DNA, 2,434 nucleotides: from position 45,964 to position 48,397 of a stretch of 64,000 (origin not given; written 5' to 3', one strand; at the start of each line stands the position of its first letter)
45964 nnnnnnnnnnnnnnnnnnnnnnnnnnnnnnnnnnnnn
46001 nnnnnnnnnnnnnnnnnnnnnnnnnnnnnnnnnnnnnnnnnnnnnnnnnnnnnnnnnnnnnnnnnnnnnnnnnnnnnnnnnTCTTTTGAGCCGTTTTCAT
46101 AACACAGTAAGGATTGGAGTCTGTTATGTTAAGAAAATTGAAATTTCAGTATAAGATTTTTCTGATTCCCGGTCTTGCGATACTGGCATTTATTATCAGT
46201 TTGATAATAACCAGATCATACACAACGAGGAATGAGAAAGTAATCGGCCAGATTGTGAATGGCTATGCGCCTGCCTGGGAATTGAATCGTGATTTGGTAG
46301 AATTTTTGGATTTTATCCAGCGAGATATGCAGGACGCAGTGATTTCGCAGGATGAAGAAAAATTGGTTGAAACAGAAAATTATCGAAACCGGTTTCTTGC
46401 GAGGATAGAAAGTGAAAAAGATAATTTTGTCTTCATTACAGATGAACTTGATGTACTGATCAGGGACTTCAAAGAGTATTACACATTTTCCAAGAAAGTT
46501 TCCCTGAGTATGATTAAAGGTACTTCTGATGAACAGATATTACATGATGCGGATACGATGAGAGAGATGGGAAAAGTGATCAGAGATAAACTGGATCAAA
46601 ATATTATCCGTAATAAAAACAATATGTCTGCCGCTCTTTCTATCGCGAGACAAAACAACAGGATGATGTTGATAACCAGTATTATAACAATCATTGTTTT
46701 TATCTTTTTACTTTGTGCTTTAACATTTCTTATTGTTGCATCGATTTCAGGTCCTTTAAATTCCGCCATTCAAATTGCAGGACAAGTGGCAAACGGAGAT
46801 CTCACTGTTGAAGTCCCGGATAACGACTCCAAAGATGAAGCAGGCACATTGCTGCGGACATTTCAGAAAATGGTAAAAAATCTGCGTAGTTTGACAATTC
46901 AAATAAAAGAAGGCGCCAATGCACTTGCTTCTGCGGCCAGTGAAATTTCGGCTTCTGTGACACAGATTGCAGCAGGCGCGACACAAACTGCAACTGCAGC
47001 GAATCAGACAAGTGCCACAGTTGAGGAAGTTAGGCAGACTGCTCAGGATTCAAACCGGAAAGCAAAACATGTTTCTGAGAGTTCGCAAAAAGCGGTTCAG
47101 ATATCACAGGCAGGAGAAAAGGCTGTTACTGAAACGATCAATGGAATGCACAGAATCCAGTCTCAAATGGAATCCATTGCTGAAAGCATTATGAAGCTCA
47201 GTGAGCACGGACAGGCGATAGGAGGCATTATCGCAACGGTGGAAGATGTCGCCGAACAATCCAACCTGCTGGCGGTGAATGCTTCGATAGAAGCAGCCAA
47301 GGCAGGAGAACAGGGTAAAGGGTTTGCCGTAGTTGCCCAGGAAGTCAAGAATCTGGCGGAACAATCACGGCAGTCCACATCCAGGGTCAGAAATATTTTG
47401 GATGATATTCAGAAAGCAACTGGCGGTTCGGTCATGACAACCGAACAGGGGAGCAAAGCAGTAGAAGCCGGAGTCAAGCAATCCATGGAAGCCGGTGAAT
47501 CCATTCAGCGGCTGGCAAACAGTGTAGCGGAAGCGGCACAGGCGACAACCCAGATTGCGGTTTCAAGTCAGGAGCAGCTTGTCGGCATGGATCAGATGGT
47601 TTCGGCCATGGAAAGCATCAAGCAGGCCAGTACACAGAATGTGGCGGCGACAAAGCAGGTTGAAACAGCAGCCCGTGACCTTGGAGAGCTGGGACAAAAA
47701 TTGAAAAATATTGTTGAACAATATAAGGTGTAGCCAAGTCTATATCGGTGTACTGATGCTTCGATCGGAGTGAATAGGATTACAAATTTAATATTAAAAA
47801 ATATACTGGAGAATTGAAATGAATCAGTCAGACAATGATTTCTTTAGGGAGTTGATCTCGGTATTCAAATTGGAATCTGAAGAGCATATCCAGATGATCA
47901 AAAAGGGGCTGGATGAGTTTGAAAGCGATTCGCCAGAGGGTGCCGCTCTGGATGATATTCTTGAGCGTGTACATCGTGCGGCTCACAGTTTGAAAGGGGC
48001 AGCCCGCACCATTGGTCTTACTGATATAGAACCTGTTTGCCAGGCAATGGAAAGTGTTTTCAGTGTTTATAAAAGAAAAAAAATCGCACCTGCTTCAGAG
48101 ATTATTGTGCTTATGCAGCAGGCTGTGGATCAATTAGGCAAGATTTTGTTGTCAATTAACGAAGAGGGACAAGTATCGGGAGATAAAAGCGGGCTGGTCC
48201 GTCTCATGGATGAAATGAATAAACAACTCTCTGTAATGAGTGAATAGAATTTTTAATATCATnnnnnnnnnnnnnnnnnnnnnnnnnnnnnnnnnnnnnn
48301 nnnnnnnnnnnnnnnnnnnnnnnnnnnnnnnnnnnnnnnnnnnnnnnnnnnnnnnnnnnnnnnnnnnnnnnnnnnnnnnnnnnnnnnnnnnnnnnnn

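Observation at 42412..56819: Pil-Chp-like chemosensory locus with an unusually elaborate phosphorelay appended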

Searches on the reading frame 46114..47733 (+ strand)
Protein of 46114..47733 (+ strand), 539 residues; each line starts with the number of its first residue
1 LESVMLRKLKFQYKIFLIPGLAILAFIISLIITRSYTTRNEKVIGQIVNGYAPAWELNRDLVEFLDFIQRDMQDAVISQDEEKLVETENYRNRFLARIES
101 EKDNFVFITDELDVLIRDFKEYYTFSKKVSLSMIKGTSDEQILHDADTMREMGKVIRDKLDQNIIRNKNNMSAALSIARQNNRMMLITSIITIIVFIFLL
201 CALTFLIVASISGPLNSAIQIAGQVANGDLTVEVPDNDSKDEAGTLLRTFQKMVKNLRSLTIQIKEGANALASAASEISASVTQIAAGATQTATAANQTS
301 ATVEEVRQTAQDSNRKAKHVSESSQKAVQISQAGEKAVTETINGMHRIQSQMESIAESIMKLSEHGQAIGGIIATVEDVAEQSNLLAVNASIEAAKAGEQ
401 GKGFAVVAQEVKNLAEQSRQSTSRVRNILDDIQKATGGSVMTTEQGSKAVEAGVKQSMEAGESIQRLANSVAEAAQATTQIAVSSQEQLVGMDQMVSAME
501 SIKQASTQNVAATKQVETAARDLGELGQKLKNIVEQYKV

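Call 4: search_protein_families(library=pfam, proteins=[window:46114-47733:+], max_evalue=0.01)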
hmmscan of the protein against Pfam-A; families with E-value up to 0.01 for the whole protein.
window:46114-47733:+ (539 aa): 2 families
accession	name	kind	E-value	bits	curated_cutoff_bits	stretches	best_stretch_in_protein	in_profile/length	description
PF00015.26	MCPsignal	-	1.8e-34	119.5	34.6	1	322-504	2-170/172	Methyl-accepting chemotaxis protein (MCP) signalling domain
PF00672.30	HAMP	-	1.9e-09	38.1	25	1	207-258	2-52/53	HAMP domain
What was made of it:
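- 46114..47733 (+): The only MCP in the locus. It has two transmembrane helices, a ~145-aa periplasmic domain, HAMP, and a 40-heptad signalling domain. Pfam HAMP and MCPsignal (call 4).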

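Call 14: search_protein_families(library=ncbifam, proteins=[window:46114-47733:+], max_evalue=0.001)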
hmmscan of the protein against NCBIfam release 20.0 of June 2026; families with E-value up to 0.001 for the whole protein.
window:46114-47733:+ (539 aa): 7 families
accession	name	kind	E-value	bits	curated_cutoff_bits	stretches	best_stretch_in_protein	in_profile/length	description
NF058645.1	MCPCtpMPsAe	equivalog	1.5e-45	156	900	1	176-539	195-558/558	methyl-accepting chemotaxis protein CtpM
NF011615.0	PRK15041.1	equivalog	2.5e-36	125.5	947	1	182-538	190-516/554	methyl-accepting chemotaxis protein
NF011622.0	PRK15048.1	equivalog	6.1e-36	124.7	900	1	189-538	195-514/553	methyl-accepting chemotaxis protein II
NF041847.1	transduc_aer2_vibrio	equivalog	1.1e-34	119.8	1200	1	210-537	454-752/804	aerotaxis transducer Aer2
NF047851.1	MCPCitTducer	equivalog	6.6e-32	111.3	900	1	167-539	173-516/553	methyl-accepting chemotaxis citrate transducer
NF007309.0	PRK09793.1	equivalog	2.6e-28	99.3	903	1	172-534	175-508/533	methyl-accepting chemotaxis protein IV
NF050802.1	AspChtxCcaA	equivalog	5.7e-19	68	1300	1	312-426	515-629/700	aspartate chemotaxis receptor CcaA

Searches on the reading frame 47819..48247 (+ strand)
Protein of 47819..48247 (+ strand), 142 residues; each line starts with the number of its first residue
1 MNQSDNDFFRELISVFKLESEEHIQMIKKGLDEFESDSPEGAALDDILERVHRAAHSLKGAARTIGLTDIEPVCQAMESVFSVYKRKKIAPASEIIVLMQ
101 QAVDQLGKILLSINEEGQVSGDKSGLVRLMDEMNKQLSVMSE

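Call 4: search_protein_families(library=pfam, proteins=[window:47819-48247:+], max_evalue=0.01)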
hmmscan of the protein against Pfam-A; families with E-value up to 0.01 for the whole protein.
window:47819-48247:+ (142 aa): 1 family
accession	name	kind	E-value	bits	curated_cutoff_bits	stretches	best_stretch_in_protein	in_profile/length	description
PF01627.28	Hpt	-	1.3e-15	57.9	24.6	1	11-106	1-81/84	Hpt domain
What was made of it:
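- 47819..48247 (+): Stand-alone Hpt protein (142 aa), similar to CheA P1 (its best NCBIfam matches are to the N-termini of CheA models). Pfam Hpt, E 1.3e-15 (call 4).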

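Call 14: search_protein_families(library=ncbifam, proteins=[window:47819-48247:+], max_evalue=0.001)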
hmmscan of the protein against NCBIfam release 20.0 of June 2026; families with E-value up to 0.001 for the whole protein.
window:47819-48247:+ (142 aa): 3 families
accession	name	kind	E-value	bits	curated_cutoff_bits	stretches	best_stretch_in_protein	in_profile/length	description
NF041336.1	CheA_Halo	equivalog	8.4e-14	51.1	950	1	13-128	5-116/666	chemotaxis protein CheA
NF007835.0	PRK10547.1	equivalog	7e-06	24.9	793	1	16-106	10-96/670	chemotaxis protein CheA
TIGR02956.1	TMAO_torS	equivalog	6.6e-05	21.2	676.5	1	30-104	890-962/967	TMAO reductase system sensor histidine kinase/response regulator TorS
